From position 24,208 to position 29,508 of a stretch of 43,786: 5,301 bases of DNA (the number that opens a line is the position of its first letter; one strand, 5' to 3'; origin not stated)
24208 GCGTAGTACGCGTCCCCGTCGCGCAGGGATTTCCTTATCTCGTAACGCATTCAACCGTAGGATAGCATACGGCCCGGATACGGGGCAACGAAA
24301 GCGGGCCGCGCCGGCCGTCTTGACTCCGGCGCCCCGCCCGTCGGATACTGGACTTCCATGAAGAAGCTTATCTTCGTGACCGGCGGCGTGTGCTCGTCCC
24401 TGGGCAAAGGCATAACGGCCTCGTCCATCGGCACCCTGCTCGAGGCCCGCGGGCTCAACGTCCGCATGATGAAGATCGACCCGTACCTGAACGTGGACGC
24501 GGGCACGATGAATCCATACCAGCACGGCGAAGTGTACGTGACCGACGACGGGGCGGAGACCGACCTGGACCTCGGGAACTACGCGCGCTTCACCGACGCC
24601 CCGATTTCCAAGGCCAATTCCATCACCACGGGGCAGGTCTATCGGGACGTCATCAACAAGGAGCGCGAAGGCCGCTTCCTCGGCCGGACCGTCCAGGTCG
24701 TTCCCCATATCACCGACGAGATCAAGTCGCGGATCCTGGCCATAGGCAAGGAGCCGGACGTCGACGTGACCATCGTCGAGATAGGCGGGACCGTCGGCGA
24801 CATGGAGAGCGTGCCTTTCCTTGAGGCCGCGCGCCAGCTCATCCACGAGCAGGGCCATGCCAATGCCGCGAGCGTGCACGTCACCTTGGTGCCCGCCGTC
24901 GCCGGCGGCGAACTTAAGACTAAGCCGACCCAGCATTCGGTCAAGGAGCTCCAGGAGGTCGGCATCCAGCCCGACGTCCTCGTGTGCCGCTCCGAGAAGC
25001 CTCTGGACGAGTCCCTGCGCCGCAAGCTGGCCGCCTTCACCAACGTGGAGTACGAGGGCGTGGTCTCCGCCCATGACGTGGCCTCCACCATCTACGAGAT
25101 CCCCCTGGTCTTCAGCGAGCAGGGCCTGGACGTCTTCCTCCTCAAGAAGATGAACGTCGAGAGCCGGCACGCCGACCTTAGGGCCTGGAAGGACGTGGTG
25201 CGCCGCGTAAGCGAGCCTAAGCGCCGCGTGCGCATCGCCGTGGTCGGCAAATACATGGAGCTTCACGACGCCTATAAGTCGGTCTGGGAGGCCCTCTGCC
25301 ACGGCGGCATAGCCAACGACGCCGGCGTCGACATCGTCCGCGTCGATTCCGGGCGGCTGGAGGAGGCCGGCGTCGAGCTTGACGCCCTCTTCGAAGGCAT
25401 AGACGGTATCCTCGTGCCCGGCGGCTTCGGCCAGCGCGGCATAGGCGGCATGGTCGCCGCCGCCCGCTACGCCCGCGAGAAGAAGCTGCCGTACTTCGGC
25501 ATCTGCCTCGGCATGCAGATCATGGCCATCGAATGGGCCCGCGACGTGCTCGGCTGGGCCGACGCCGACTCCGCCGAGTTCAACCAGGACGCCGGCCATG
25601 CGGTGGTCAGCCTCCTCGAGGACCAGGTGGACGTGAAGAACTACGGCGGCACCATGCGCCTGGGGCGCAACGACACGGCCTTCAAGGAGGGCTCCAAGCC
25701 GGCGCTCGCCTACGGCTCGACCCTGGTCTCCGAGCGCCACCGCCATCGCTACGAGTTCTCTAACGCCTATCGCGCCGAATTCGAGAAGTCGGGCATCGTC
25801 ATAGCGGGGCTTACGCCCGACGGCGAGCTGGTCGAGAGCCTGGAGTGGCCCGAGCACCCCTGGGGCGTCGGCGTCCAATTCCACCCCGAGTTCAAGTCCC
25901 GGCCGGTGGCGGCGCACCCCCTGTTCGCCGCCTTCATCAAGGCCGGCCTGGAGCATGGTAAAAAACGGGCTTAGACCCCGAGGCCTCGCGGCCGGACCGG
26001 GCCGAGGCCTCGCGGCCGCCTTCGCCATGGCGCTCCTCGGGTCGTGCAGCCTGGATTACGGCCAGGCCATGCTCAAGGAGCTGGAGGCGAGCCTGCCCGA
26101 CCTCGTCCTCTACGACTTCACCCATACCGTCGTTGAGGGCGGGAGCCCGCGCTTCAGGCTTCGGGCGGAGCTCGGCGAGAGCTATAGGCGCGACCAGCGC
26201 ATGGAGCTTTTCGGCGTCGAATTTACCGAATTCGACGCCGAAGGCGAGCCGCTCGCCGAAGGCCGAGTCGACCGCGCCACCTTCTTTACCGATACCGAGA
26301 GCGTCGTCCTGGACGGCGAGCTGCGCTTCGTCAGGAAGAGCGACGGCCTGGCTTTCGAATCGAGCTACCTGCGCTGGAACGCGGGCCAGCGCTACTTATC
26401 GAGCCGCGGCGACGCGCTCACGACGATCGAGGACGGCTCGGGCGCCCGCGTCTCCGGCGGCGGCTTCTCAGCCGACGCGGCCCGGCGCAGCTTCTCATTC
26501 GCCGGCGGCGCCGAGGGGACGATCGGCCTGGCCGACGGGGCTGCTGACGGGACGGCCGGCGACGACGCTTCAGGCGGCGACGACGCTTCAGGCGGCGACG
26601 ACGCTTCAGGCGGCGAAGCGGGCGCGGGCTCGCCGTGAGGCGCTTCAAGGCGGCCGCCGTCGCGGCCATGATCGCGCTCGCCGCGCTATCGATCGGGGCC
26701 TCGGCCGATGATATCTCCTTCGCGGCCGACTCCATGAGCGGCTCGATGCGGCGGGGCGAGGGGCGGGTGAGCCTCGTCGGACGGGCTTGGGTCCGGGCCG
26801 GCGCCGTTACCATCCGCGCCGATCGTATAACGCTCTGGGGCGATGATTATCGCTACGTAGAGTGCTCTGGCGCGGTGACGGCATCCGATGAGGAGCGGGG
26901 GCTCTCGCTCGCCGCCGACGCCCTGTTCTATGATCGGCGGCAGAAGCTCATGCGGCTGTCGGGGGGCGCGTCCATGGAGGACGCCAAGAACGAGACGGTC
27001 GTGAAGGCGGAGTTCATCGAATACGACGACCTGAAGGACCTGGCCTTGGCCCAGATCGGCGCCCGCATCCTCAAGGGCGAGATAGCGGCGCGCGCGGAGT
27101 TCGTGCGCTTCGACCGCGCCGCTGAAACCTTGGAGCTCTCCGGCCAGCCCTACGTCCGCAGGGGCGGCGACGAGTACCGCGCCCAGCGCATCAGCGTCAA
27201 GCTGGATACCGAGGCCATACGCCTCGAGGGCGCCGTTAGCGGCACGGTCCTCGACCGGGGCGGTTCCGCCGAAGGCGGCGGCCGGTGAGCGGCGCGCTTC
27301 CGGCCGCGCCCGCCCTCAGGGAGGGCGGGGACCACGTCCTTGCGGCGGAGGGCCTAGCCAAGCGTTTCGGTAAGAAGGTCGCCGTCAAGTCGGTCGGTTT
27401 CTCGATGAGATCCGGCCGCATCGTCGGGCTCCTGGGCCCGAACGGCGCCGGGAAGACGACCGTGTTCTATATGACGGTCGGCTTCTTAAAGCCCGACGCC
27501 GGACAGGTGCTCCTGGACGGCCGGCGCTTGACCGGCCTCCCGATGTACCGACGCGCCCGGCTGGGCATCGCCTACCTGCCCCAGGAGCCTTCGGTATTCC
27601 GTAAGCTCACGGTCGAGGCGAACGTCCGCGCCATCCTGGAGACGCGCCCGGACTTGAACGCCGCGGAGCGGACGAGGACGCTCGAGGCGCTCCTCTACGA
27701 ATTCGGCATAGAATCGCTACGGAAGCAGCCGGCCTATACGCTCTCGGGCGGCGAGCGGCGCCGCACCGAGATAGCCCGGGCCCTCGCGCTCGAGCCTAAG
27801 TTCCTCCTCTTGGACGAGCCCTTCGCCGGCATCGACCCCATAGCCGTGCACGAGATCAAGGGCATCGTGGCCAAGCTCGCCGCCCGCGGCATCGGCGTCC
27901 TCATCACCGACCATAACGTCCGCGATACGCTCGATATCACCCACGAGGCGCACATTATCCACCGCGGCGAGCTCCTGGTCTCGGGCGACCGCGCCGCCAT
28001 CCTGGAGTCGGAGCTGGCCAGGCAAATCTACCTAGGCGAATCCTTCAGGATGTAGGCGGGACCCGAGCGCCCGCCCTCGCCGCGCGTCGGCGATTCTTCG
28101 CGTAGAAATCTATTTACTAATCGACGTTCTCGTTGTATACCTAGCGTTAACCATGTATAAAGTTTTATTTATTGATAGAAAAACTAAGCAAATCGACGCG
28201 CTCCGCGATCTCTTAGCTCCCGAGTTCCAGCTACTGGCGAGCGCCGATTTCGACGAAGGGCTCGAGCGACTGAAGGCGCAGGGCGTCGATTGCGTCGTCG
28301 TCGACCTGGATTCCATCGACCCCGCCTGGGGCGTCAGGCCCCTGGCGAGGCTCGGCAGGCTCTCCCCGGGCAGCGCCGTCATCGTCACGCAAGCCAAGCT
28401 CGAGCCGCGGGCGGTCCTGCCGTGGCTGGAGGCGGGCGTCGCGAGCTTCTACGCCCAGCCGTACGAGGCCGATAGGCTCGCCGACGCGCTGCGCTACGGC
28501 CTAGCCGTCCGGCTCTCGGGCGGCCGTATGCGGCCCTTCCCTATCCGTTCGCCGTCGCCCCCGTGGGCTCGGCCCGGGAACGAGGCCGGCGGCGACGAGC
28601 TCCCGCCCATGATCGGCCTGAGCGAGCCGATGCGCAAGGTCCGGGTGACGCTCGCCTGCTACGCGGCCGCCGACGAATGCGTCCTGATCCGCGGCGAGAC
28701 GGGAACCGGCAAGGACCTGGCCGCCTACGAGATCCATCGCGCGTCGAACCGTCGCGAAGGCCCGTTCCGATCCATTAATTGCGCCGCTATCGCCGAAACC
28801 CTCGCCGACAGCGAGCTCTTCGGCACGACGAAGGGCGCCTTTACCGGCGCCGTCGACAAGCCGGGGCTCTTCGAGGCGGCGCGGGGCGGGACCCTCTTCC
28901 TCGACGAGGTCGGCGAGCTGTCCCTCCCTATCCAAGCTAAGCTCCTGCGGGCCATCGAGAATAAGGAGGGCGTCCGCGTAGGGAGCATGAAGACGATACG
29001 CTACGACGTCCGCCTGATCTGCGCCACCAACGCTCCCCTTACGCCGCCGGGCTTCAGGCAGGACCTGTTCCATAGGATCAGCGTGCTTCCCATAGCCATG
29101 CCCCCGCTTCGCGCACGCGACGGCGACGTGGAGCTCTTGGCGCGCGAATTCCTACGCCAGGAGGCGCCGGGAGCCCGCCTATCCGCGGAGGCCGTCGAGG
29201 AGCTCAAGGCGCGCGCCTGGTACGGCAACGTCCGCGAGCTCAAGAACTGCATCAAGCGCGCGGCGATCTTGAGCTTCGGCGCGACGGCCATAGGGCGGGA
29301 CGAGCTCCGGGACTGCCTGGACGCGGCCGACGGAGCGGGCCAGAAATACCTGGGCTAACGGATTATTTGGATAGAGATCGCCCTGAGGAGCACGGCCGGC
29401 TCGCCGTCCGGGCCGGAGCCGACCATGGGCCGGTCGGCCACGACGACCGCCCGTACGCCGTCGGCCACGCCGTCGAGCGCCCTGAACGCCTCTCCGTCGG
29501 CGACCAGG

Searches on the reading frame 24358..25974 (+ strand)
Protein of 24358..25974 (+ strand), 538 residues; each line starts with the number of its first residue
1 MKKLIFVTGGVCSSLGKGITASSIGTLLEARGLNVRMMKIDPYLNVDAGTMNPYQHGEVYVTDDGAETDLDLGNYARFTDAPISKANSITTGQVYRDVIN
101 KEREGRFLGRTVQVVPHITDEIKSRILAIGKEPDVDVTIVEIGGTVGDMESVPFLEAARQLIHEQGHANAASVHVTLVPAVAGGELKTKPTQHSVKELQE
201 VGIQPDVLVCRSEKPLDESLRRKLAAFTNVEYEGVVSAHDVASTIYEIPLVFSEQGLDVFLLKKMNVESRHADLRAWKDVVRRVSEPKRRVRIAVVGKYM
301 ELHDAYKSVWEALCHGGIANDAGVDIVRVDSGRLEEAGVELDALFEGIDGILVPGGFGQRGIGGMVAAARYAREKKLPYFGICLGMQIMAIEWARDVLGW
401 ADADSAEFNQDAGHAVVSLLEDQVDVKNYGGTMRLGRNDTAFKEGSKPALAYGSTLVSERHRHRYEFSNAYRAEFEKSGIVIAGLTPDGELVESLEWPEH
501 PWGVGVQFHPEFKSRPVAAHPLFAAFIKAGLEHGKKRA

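Call 12: search_protein_families(library=pfam, proteins=[window:24358-25974:+])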
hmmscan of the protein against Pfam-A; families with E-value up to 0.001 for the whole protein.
window:24358-25974:+ (538 aa): 3 families
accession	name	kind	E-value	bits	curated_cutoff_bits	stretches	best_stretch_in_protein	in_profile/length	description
PF06418.20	CTP_synth_N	-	2e-120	401.6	26.1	1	3-266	1-264/265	CTP synthase N-terminus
PF00117.34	GATase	-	4.7e-37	127.9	22.8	1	302-528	2-189/190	Glutamine amidotransferase class-I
PF07722.19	Peptidase_C26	-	4.4e-06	27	20.5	1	369-511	98-219/219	Peptidase C26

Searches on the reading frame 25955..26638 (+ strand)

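Call 12: search_protein_families(library=pfam, proteins=[window:25955-26638:+])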
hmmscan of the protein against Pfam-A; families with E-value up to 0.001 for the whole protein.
window:25955-26638:+ (227 aa): 1 family
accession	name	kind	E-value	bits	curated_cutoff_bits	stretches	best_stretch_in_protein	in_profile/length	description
PF06835.18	LptC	-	2e-07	31.3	21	1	19-186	3-170/175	Lipopolysaccharide-assembly, LptC-related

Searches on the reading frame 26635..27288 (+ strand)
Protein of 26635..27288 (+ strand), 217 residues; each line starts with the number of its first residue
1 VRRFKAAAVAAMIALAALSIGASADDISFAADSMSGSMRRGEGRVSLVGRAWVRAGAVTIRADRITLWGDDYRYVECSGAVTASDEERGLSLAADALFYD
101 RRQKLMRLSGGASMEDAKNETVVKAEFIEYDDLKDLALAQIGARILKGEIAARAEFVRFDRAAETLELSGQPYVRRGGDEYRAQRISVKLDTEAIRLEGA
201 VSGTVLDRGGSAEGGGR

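Call 12: search_protein_families(library=pfam, proteins=[window:26635-27288:+])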
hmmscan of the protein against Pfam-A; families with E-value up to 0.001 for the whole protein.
window:26635-27288:+ (217 aa): 1 family
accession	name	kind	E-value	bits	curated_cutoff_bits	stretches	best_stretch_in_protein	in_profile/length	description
PF03968.19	LptD_N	-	1.5e-09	38.5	20.4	0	145-193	64-112/113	LptA/(LptD N-terminal domain) LPS transport protein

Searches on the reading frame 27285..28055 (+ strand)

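Call 12: search_protein_families(library=pfam, proteins=[window:27285-28055:+])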
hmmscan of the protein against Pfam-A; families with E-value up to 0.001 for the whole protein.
window:27285-28055:+ (256 aa): 2 families
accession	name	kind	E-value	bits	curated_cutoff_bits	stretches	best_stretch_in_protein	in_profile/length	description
PF00005.33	ABC_tran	-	7.8e-35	120.9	25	1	35-181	2-137/137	ABC transporter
PF13304.12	AAA_21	-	2.9e-09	37.9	27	1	121-211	206-299/304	AAA domain, putative AbiEii toxin, Type IV TA system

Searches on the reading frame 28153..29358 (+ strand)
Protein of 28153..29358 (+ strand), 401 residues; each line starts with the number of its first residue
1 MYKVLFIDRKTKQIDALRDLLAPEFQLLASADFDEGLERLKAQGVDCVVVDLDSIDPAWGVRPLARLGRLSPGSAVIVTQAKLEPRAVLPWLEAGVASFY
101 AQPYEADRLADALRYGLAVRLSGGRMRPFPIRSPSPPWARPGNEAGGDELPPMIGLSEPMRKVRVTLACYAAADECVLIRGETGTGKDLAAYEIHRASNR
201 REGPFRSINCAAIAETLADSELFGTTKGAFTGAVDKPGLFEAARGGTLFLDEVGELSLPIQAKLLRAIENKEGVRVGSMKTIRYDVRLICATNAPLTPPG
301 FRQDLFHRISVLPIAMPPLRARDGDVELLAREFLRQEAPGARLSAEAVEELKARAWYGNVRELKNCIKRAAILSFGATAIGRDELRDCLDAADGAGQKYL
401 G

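Call 12: search_protein_families(library=pfam, proteins=[window:28153-29358:+])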
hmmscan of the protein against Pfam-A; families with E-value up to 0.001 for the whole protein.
window:28153-29358:+ (401 aa): 6 families
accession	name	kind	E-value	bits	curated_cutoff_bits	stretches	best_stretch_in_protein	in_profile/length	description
PF00158.32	Sigma54_activat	-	4.3e-54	183.1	20.2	1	154-314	2-167/168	Sigma-54 interaction domain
PF25601.1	AAA_lid_14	-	4.8e-14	52.4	27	1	320-391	1-76/87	AAA+ ATPase lid domain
PF14532.12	Sigma54_activ_2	-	3.2e-13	50.5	25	1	154-319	1-138/138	Sigma-54 interaction domain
PF00072.30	Response_reg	-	4.2e-06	27.3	30.2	1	4-113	1-110/111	Response regulator receiver domain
PF07728.20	AAA_5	-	0.00016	22.1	22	1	177-293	2-122/139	AAA domain (dynein-related subfamily)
PF01078.27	Mg_chelatase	-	0.00021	21.2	20.3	0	232-294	94-158/207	Magnesium chelatase, subunit ChlI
